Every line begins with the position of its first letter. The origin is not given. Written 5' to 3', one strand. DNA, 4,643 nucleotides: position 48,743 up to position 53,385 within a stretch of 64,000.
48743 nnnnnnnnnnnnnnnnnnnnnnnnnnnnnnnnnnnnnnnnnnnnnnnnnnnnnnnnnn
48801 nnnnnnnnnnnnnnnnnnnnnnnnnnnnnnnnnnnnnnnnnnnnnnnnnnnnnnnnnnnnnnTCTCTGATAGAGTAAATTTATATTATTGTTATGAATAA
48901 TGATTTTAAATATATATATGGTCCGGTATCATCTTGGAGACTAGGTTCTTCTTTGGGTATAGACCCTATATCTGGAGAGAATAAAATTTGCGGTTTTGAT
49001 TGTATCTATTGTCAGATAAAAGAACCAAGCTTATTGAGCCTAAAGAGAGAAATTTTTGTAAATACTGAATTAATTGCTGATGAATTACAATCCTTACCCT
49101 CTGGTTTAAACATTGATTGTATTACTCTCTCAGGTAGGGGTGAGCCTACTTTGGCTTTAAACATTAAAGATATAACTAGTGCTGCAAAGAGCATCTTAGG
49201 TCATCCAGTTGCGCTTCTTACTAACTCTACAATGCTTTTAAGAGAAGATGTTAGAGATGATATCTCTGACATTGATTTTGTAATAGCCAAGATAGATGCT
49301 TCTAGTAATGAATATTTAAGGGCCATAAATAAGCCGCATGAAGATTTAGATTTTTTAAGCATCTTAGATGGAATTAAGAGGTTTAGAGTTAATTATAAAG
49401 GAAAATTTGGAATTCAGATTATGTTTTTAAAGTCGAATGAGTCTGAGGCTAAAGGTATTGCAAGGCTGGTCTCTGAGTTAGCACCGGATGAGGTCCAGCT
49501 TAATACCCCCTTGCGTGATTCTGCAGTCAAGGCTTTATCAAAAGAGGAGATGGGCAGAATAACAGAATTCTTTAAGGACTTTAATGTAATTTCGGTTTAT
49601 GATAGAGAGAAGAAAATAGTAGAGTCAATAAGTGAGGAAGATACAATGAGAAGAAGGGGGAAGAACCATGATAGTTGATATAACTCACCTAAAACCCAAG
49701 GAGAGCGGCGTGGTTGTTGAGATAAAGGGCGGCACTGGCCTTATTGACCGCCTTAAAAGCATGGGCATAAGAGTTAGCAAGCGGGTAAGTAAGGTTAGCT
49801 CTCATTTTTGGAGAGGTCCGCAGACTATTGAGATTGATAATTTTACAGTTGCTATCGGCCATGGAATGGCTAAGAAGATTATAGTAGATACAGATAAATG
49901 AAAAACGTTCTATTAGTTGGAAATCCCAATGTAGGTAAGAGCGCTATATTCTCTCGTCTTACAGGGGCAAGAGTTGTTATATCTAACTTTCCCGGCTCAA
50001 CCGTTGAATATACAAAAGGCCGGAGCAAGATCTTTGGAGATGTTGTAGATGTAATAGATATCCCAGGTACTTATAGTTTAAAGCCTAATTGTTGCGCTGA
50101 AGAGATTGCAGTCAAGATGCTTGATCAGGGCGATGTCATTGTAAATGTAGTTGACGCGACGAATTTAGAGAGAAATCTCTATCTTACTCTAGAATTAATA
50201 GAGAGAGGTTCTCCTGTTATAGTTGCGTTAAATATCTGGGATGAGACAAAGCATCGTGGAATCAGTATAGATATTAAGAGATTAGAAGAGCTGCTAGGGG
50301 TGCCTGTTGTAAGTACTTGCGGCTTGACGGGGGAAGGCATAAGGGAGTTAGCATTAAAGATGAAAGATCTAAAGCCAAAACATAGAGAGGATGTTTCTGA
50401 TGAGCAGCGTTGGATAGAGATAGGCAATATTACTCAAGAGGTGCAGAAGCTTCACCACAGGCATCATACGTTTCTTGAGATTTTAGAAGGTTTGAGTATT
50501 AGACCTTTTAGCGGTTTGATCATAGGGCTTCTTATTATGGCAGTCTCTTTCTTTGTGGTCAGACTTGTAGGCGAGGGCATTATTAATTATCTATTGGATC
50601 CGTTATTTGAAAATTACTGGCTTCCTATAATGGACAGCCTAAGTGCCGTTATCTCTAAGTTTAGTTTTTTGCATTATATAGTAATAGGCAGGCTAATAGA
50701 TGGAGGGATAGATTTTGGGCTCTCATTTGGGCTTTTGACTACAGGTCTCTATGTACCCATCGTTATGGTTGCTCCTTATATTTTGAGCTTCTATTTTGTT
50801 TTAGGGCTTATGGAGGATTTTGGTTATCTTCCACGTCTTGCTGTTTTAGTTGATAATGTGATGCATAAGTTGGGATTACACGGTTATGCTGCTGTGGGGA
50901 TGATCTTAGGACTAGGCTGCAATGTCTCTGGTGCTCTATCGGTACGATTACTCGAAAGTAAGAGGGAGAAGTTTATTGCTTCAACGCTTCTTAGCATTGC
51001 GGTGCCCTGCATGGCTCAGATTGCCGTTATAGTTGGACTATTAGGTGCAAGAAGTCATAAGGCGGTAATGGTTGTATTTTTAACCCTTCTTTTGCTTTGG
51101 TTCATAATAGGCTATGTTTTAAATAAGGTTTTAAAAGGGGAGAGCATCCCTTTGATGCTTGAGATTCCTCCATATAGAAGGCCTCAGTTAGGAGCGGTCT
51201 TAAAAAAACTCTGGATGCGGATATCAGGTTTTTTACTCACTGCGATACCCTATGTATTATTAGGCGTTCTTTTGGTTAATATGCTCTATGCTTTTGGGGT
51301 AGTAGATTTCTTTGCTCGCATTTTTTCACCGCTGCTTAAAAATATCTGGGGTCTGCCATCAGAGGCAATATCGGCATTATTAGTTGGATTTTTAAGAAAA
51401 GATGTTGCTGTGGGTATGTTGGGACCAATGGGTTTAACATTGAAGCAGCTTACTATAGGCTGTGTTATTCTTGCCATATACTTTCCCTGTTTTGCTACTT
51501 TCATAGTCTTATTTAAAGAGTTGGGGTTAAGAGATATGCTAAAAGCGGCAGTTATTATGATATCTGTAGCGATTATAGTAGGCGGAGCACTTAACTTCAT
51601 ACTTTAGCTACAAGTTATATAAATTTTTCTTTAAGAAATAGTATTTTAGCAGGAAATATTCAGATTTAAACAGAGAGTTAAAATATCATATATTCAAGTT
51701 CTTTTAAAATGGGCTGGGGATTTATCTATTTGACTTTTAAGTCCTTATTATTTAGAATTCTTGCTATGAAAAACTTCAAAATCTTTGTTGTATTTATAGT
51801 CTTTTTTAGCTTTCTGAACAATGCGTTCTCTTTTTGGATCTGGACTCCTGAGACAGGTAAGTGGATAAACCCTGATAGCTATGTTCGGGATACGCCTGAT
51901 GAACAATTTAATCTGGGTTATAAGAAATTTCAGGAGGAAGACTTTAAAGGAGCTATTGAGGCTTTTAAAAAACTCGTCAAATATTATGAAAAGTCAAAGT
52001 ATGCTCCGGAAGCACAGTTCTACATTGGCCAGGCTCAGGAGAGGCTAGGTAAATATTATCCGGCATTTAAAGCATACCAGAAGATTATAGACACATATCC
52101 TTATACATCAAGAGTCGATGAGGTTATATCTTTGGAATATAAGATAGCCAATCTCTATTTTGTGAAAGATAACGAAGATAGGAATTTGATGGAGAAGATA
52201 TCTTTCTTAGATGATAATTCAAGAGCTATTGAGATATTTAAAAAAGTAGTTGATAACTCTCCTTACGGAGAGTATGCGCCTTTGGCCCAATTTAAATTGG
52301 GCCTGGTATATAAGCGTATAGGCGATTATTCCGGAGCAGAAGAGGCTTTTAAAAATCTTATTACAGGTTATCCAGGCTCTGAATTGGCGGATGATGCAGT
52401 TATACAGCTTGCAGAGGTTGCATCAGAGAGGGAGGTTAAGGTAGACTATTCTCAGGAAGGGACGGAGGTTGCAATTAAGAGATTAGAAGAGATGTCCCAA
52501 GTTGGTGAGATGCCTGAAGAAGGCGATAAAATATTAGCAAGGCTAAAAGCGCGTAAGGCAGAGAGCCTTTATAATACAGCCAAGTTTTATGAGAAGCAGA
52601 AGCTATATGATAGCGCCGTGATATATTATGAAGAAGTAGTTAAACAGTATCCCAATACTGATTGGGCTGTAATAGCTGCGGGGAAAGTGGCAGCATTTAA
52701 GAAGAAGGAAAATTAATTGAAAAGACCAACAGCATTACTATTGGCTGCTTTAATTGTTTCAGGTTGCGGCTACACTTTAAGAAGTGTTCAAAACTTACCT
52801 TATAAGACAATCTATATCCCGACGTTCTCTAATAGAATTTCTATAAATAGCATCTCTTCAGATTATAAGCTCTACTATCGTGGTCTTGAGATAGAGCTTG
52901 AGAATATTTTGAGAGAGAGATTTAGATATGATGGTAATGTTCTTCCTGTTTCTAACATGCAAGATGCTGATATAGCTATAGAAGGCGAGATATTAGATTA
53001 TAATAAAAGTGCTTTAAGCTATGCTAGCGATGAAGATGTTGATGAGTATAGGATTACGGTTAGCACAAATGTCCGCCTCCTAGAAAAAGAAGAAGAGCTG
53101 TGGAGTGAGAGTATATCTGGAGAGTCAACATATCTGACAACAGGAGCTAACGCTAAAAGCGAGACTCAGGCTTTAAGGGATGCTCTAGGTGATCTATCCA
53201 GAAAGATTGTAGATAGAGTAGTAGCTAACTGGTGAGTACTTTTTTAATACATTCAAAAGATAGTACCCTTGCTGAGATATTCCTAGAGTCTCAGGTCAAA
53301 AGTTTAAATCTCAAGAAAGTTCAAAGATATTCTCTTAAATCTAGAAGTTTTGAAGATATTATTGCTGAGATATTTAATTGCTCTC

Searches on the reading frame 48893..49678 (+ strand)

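Call 44: search_protein_families(library=pfam, proteins=[window:48893-49678:+], max_evalue=0.00001)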
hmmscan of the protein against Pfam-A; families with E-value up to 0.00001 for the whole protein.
window:48893-49678:+ (261 aa): 1 family
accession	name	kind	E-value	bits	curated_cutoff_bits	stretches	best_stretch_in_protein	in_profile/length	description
PF04055.27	Radical_SAM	-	1.9e-11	44.9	29.5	1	32-192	6-165/166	Radical SAM superfamily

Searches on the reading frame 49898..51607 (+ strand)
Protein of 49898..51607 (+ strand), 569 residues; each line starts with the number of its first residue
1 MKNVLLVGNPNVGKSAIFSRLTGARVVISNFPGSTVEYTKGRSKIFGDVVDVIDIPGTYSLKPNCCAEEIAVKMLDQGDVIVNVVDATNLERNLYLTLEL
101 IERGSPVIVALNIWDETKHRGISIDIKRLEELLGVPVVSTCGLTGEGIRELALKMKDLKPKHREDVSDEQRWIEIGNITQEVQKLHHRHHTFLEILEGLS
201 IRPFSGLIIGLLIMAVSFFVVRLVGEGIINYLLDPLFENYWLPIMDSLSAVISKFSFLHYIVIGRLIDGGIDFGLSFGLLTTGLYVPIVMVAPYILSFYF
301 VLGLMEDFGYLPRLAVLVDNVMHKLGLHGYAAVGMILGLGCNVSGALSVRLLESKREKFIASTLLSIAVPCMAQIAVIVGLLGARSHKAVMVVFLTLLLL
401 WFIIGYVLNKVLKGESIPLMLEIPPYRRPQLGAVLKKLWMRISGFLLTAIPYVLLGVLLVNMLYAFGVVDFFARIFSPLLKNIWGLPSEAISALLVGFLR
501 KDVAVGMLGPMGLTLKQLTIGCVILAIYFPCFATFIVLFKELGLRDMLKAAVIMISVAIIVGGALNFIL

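Call 44: search_protein_families(library=pfam, proteins=[window:49898-51607:+], max_evalue=0.00001)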
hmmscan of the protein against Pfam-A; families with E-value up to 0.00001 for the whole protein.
window:49898-51607:+ (569 aa): 4 families
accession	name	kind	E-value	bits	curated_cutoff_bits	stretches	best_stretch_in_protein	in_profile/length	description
PF02421.24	FeoB_N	-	6.1e-52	175.7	27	1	3-152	2-153/156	Ferrous iron transport protein B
PF07670.19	Gate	-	3.3e-33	114.7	29.6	2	289-384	2-103/104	Nucleoside recognition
PF01926.29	MMR_HSR1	-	1.3e-16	61.1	21.9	1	4-112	2-112/113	50S ribosome-binding GTPase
PF07664.17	FeoB_C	-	9.9e-14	51.3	26.6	1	390-441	1-54/54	Ferrous iron transport protein B C terminus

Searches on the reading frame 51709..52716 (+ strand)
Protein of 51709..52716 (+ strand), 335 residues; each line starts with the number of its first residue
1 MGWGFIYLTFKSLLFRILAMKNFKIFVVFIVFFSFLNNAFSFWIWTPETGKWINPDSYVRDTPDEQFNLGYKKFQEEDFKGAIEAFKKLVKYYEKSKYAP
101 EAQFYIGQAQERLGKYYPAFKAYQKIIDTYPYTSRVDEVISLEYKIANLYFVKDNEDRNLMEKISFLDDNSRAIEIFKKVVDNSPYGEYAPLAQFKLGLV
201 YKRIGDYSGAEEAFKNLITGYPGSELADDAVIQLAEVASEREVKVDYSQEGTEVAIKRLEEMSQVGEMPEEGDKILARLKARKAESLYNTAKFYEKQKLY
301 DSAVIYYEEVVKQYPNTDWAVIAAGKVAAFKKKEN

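Call 44: search_protein_families(library=pfam, proteins=[window:51709-52716:+], max_evalue=0.00001)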
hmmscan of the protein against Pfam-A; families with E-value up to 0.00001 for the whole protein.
window:51709-52716:+ (335 aa): 10 families
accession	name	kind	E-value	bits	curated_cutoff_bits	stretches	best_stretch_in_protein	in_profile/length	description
PF13174.12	TPR_6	-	3e-24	84.4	26.3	0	285-317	1-33/33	Tetratricopeptide repeat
PF07719.23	TPR_2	-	2.1e-18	65.3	27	0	284-316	1-33/34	Tetratricopeptide repeat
PF13432.12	TPR_16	-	2.2e-15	57.2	32.7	0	70-132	4-63/65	Tetratricopeptide repeat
PF13428.12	TPR_14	-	4.4e-14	52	23.5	0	287-326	4-43/44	Tetratricopeptide repeat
PF00515.34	TPR_1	-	8.5e-14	51.1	27.8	0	284-316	1-33/34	Tetratricopeptide repeat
PF13525.12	YfiO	-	1.2e-12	48.5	25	1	169-318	20-175/203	Outer membrane lipoprotein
PF13181.12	TPR_8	-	1.9e-12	46.7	25.7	0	284-316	1-33/34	Tetratricopeptide repeat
PF13424.12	TPR_12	-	1e-08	35.6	30.1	0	173-215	22-69/77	Tetratricopeptide repeat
PF09976.15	TPR_21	-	3.2e-07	30.7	25.5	0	72-158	48-131/193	Tetratricopeptide repeat-like domain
PF14559.12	TPR_19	-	3.3e-07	31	25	0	74-119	2-44/68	Tetratricopeptide repeat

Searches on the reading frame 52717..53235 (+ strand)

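Call 56: search_protein_families(library=pfam, proteins=[window:52717-53235:+], max_evalue=0.00001)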
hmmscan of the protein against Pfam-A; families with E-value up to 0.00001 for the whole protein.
window:52717-53235:+ (172 aa): 1 family
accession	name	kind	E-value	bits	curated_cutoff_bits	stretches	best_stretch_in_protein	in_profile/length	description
PF04390.17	LptE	-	2e-15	57.9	23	1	30-167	2-117/118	Lipopolysaccharide-assembly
